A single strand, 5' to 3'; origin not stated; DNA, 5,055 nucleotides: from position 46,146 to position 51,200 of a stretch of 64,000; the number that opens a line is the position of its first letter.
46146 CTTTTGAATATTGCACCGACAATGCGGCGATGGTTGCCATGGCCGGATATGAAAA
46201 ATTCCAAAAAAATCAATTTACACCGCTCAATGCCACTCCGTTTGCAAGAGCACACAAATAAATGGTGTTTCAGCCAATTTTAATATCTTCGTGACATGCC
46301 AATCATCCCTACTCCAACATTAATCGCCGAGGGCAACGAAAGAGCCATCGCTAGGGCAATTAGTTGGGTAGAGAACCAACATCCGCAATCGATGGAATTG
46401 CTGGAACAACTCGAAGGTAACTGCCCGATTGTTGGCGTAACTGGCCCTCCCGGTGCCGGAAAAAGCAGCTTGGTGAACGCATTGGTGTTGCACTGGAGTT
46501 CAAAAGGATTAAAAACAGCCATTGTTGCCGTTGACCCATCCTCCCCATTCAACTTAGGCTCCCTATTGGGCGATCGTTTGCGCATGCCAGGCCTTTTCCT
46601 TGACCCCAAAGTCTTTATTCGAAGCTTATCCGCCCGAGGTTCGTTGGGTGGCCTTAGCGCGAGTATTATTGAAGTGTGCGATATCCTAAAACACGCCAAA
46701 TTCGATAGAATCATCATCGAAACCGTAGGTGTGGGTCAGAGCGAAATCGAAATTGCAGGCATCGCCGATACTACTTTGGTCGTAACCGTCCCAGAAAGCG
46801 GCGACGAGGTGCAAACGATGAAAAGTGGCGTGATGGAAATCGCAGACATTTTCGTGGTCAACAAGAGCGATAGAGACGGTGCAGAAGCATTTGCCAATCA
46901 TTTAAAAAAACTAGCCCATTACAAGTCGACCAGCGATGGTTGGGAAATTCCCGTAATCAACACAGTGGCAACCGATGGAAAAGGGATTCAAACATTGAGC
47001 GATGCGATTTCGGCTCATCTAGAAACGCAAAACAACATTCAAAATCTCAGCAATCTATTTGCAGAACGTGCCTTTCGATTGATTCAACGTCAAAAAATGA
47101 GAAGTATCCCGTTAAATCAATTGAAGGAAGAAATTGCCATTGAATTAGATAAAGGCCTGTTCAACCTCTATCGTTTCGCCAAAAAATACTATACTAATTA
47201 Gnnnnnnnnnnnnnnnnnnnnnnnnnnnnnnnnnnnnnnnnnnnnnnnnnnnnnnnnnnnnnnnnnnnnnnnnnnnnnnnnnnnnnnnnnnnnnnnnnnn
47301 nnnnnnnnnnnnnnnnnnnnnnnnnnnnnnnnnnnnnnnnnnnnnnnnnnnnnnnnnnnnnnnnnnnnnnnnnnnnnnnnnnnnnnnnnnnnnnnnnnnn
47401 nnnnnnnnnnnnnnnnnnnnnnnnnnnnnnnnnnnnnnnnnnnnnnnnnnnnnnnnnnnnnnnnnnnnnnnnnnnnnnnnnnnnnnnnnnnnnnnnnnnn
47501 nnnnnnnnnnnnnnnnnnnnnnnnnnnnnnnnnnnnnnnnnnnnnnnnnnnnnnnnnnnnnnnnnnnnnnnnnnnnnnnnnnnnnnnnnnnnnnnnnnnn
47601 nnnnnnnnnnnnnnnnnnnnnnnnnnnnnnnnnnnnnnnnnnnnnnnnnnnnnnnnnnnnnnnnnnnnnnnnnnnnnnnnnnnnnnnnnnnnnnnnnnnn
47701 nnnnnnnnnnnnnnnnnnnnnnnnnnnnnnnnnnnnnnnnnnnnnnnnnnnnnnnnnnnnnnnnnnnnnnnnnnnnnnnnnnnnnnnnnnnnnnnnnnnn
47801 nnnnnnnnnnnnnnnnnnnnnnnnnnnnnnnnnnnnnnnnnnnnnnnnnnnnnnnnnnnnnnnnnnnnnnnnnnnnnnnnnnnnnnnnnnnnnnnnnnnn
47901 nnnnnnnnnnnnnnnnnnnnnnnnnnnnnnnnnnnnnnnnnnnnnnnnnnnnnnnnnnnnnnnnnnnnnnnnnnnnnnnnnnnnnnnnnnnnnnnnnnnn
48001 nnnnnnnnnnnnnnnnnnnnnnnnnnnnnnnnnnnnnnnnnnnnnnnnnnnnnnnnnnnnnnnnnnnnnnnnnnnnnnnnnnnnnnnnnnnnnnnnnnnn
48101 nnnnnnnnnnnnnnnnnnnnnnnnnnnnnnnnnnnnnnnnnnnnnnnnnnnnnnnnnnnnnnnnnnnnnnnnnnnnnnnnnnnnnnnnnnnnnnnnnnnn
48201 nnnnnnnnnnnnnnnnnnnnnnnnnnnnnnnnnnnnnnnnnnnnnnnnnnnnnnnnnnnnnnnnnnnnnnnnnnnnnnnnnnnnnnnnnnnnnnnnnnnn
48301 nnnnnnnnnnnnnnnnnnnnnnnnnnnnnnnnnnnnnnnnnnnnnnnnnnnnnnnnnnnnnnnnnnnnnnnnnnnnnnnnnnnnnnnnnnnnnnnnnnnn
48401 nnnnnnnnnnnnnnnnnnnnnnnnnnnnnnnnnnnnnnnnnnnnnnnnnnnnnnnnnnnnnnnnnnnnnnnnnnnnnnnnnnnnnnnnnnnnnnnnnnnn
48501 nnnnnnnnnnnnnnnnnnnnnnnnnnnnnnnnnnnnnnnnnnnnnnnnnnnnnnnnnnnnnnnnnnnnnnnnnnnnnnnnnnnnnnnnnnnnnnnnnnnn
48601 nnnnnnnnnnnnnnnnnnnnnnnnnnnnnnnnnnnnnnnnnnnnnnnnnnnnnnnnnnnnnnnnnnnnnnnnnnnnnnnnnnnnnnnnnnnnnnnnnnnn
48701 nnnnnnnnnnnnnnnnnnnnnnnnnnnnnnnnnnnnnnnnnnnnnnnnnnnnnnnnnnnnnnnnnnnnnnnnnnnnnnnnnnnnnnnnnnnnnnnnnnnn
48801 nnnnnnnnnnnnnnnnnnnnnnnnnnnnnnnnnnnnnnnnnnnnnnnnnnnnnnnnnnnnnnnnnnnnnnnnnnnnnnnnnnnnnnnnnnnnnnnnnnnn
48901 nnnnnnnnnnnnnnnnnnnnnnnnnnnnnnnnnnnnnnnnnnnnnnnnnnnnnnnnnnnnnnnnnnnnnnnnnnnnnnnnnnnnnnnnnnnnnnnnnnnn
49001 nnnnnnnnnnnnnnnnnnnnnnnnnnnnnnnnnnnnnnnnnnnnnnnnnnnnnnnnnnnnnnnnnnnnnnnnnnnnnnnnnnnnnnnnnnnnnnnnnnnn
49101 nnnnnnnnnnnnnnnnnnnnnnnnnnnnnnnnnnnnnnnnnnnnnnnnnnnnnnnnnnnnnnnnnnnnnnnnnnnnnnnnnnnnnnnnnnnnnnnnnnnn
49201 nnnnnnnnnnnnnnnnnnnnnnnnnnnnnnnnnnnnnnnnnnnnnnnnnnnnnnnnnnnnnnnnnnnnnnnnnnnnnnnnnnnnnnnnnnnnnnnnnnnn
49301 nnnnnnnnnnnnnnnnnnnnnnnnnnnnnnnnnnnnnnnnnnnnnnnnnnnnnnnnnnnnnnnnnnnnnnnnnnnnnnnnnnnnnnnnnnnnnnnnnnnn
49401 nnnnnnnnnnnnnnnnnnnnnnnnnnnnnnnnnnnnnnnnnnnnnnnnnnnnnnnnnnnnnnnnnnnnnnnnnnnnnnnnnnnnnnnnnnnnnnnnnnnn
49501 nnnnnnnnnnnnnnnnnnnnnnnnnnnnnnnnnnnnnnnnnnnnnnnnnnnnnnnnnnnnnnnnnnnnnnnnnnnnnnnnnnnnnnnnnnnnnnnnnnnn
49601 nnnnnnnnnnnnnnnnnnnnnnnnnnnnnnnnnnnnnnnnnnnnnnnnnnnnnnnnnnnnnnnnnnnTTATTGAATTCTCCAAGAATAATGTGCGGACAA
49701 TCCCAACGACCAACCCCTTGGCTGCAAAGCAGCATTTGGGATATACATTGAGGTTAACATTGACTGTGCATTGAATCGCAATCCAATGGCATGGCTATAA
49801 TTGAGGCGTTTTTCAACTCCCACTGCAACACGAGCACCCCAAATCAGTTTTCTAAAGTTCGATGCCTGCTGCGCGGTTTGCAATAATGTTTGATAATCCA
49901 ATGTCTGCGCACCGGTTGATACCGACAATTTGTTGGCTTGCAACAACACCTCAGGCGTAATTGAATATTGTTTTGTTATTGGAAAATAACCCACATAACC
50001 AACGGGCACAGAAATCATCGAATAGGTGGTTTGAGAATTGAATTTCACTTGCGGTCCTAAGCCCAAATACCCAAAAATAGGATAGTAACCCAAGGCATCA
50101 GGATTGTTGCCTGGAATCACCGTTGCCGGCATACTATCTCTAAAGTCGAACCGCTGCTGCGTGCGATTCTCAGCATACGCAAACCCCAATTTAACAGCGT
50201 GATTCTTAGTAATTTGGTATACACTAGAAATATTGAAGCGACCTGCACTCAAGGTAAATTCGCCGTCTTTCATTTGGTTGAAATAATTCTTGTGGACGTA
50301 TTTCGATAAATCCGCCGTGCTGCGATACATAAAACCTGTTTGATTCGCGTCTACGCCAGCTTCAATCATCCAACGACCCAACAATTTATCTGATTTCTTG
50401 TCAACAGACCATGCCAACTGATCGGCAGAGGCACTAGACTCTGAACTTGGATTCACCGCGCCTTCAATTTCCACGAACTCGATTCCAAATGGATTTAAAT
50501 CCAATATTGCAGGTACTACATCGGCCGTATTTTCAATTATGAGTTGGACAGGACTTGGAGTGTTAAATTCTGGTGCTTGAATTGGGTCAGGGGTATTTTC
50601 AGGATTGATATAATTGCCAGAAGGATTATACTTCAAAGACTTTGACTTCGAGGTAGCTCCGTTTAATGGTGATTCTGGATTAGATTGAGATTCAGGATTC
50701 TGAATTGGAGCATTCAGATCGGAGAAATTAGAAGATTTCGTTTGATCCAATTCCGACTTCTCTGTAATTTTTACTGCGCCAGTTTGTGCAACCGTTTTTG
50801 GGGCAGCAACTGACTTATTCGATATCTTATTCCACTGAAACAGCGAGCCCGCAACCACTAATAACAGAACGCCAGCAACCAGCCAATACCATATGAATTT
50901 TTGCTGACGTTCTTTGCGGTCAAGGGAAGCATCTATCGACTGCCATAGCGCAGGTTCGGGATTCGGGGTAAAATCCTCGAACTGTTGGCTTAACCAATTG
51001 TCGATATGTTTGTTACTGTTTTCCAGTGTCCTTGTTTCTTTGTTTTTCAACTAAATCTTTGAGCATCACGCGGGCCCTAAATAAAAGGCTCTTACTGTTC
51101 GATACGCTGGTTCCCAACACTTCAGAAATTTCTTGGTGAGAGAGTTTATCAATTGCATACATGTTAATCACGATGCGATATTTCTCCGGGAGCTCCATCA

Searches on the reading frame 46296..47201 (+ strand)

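Call 6: search_protein_families(library=pfam, proteins=[window:46296-47201:+], max_evalue=0.01)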
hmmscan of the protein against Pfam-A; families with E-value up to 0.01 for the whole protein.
window:46296-47201:+ (301 aa): 13 families
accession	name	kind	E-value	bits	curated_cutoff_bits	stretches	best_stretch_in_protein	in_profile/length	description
PF03308.22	MeaB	-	5.3e-78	262.2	23.1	1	18-264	1-257/273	Methylmalonyl Co-A mutase-associated GTPase MeaB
PF02492.25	cobW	-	4.2e-09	36.7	20.7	2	44-78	1-34/180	CobW/HypB/UreG, nucleotide-binding domain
PF03193.22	RsgA_GTPase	-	8.4e-06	26.2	30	1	24-65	88-128/174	RsgA GTPase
PF00009.33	GTP_EFTU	-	2.5e-05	24.4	26.5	1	180-243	120-187/188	Elongation factor Tu GTP binding domain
PF03029.23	ATP_bind_1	-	8.8e-05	22.8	27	1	48-83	1-36/240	Conserved hypothetical ATP binding protein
PF20703.3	nSTAND1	-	0.00021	21.5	27.1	1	33-69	24-59/379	Novel STAND NTPase 1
PF13191.12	AAA_16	-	0.00029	21.8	32.6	1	35-68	15-49/167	AAA ATPase domain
PF20720.3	nSTAND3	-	0.00057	20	27.2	1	37-74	12-48/155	Novel STAND NTPase 3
PF13604.12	AAA_30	-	0.0014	18.9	27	1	45-79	20-54/191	AAA domain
PF13476.12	AAA_23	-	0.0023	19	27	0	42-64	18-40/201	AAA domain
PF01926.29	MMR_HSR1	-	0.0043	17.6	21.9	0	46-65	2-21/113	50S ribosome-binding GTPase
PF02421.24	FeoB_N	-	0.0083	16.1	27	0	183-238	107-156/156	Ferrous iron transport protein B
PF13555.12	AAA_29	-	0.0085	16.3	27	0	47-64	26-43/61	P-loop containing region of AAA domain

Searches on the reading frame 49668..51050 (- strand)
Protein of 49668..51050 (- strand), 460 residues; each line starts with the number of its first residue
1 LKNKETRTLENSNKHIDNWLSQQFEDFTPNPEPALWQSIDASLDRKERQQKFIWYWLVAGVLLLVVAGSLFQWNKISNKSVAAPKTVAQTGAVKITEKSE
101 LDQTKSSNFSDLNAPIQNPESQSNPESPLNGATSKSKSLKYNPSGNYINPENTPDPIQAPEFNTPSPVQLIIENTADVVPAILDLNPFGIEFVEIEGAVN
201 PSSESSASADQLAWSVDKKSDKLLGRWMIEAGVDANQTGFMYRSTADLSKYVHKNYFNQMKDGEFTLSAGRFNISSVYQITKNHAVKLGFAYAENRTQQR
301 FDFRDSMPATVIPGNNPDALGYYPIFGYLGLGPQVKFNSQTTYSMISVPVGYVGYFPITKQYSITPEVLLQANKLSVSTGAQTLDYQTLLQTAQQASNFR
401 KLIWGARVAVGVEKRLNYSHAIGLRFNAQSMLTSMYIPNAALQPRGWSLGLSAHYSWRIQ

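Call 6: search_protein_families(library=pfam, proteins=[window:49668-51050:-], max_evalue=0.01)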
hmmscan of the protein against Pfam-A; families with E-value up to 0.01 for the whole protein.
window:49668-51050:- (460 aa): 0 families

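Call 38: search_protein_families(library=ncbifam, proteins=[window:49668-51050:-], max_evalue=0.001)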
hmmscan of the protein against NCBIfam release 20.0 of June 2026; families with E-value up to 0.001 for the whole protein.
window:49668-51050:- (460 aa): 0 families

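Call 39: find_homologous_proteins(query=window:49668-51050:-, max_evalue=0.00001)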
Query window:49668-51050:- (460 aa): 183 proteins with E <= 0.00001 among 8000 candidates; the best 120 are listed.
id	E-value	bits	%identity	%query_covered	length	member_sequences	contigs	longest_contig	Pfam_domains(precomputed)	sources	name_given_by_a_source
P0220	0.0e+0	1030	100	100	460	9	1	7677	-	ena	-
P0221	4.1e-292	987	95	100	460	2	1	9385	-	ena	-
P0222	2.0e-288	974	95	100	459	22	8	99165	-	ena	-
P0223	1.4e-277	939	90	100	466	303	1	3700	-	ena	-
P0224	5.5e-275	930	92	100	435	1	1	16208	-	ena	-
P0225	4.1e-274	927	90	100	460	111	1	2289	-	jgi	-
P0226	4.8e-273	924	92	100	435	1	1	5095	-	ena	-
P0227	3.3e-272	921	91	100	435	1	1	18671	-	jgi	-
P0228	4.6e-272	921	92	100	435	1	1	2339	-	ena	-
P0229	7.1e-272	920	91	100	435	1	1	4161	-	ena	-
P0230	7.7e-272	920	92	100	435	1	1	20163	-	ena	-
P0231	1.0e-271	919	92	100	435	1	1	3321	-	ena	-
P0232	1.4e-271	919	91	100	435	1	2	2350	-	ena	-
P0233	2.6e-271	918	91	100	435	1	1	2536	-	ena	-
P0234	2.7e-271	918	91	100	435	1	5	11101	-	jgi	jgi:hypothetical protein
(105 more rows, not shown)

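Call 50: predict_structure(alignment_id=A4)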
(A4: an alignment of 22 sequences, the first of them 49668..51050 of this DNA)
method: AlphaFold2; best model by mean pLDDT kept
length: 460 residues; sequences in the alignment: 22
mean_pLDDT: 54.3   pTM: 0.41
mean pLDDT of the five models: 54.3, 44.0, 43.6, 38.7, 36.0
residues with pLDDT >= 90: 21; 70-90: 113; 50-70: 88; < 50: 238
segments of 3 or more residues with pLDDT < 50: 1-33, 35-37, 77-222, 251-253, 304-335, 381-392, 438-440
pLDDT, mean of each block of 10 residues (from residue 1): 36 46 42 46 58 74 69 48 30 27 29 31 33 30 32 33 34 37 38 31 32 38 69 73 60 52 59 87 89 72 45 38 36 51 82 89 90 74 44 50 83 84 86 63 70 81
secondary structure, 60 per line:
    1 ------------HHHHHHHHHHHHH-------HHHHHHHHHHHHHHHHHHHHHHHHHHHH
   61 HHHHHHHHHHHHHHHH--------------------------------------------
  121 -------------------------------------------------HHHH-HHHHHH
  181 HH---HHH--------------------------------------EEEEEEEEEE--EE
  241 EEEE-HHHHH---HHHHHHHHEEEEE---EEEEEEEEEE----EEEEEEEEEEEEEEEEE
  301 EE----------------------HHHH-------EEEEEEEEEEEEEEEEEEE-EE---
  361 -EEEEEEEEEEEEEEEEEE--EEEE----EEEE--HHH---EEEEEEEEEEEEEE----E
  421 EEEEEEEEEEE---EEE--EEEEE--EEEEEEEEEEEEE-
elements in order: H13-25 H33-76 H170-173 H175-182 E227-236 E239-244 H246-250 H254-261 E262-266 E270-279 E284-302 H325-328 E336-354 E362-379 E382-385 E390-393 E402-415 E420-431 E435-437 E440-444 E447-459

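Call 52: search_protein_families(library=pfam, alignment_id=A4, max_evalue=1)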
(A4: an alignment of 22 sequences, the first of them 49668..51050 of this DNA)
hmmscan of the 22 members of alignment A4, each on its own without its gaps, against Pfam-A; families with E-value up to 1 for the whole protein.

A. member 1, window:49668-51050:- (460 aa): 0 families

B. families by the number of members that match (of 22 scanned): 12 families
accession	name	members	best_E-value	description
PF09716.15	ETRAMP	4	0.032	Malarial early transcribed membrane protein (ETRAMP)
PF12685.13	SpoIIIAH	2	0.0034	SpoIIIAH-like protein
PF15449.11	Retinal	2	0.036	Retinal protein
PF22251.1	PFF1_TM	2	0.047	Vacuolar membrane protease, transmembrane domain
PF09174.15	Maf1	2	0.15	Maf1 regulator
PF10265.14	Miga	1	0.012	Mitoguardin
PF10677.15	DUF2490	1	0.046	Protein of unknown function (DUF2490)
PF13568.12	OMP_b-brl_2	1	0.047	Outer membrane protein beta-barrel domain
PF19226.5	DisA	1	0.065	DisA glycoprotein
PF13299.11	CPSF100_C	1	0.15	Cleavage and polyadenylation factor 2 C-terminal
PF19439.4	CLEC16A_C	1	0.45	CLEC16A C-terminal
PF10940.13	SpeFL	1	0.57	Leader peptide SpeFL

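Call 53: fold_search(model_id=the predicted structure, library=pdb)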
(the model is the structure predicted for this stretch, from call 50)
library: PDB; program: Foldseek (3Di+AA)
matches with E <= 10: 832; with E <= 0.001: 62
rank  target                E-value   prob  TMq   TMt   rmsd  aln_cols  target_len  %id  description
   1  9a2m_MODEL_1_A        4.9e-08  1.00  0.28  0.36  16.9       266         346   10  Model of E. coli OmpA by in-cell photo-crosslinking MS and deep learning (released 2023-02-24)
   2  9fzc_A                4.3e-07  1.00  0.25  0.59   7.2       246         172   11  Structure of OmpA-short in complex with nanobody Nb01 (released 2024-07-17)
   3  9fzd_A                6.4e-07  1.00  0.30  0.67   5.5       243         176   11  Structure of OmpA-long in complex with nanobody Nb39 (released 2024-07-17)
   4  1bxw                  1.0e-06  1.00  0.27  0.61   8.5       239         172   12  OUTER MEMBRANE PROTEIN A (OMPA) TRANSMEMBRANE DOMAIN (released 1998-10-14)
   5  8qxp                  1.2e-06  1.00  0.23  0.53   8.5       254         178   14  Crystal structure of the outer membrane porin OmpW from Klebsiella pneumoniae (released 2024-01-24)
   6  2f1v_A                2.1e-06  1.00  0.26  0.57   8.2       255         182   12  Outer membrane protein OmpW (released 2006-01-24)
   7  3qra                  2.7e-06  1.00  0.23  0.52   8.8       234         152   11  The crystal structure of Ail, the attachment invasion locus protein of Yersinia pestis (released 2011-11-23)
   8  3pgr                  3.2e-06  1.00  0.18  0.21  12.1       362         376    8  Asp348Arg mutant of EcFadL (released 2011-05-25)
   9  3qrc_B                4.0e-06  1.00  0.22  0.51   7.5       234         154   10  The crystal structure of Ail, the attachment invasion locus protein of Yersinia pestis, in complex with the heparin an (released 2011-11-23)
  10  3qrc_A                4.2e-06  1.00  0.22  0.51   7.4       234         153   10  The crystal structure of Ail, the attachment invasion locus protein of Yersinia pestis, in complex with the heparin an (released 2011-11-23)
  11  2vdf                  5.0e-06  1.00  0.26  0.49   9.6       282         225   10  Structure of the OpcA adhesion from Neisseria meningitidis determined by crystallization from the cubic mesophase (released 2007-10-23)
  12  1p4t                  5.7e-06  1.00  0.26  0.68   7.8       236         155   11  Crystal structure of Neisserial surface protein A (NspA) (released 2003-07-22)
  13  3pgu                  6.0e-06  0.99  0.17  0.19  14.6       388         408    6  Phe3Glu mutant of EcFadL (released 2011-05-25)
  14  2f1t_A                1.2e-05  1.00  0.25  0.54   6.6       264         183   10  Outer membrane protein OmpW (released 2006-01-24)
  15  9nh1_B                1.7e-05  1.00  0.20  0.31  18.8       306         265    7  In situ cryo-EM structure of porin I of the Legionella Dot/Icm T4SS machine (released 2025-09-17)
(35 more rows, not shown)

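Call 59: search_solved_structures(query=A4, max_evalue=1)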
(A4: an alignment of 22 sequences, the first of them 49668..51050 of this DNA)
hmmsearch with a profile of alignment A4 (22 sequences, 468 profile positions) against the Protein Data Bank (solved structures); distinct sequences matched with E-value up to 1: 4.
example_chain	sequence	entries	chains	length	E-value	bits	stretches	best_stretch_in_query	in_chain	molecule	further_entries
4hsc_X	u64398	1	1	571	0.2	14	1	49-196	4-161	Streptolysin O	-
7ob9_G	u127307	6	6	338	0.47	12.7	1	12-180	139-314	DNA-directed RNA polymerase I subunit RPA43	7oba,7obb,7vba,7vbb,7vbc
9dso_A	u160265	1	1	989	0.66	12.2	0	14-244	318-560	5'-3' exoribonuclease 2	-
4lg7_A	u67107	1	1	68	0.97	11.7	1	246-273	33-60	Methyl-CpG-binding domain protein 4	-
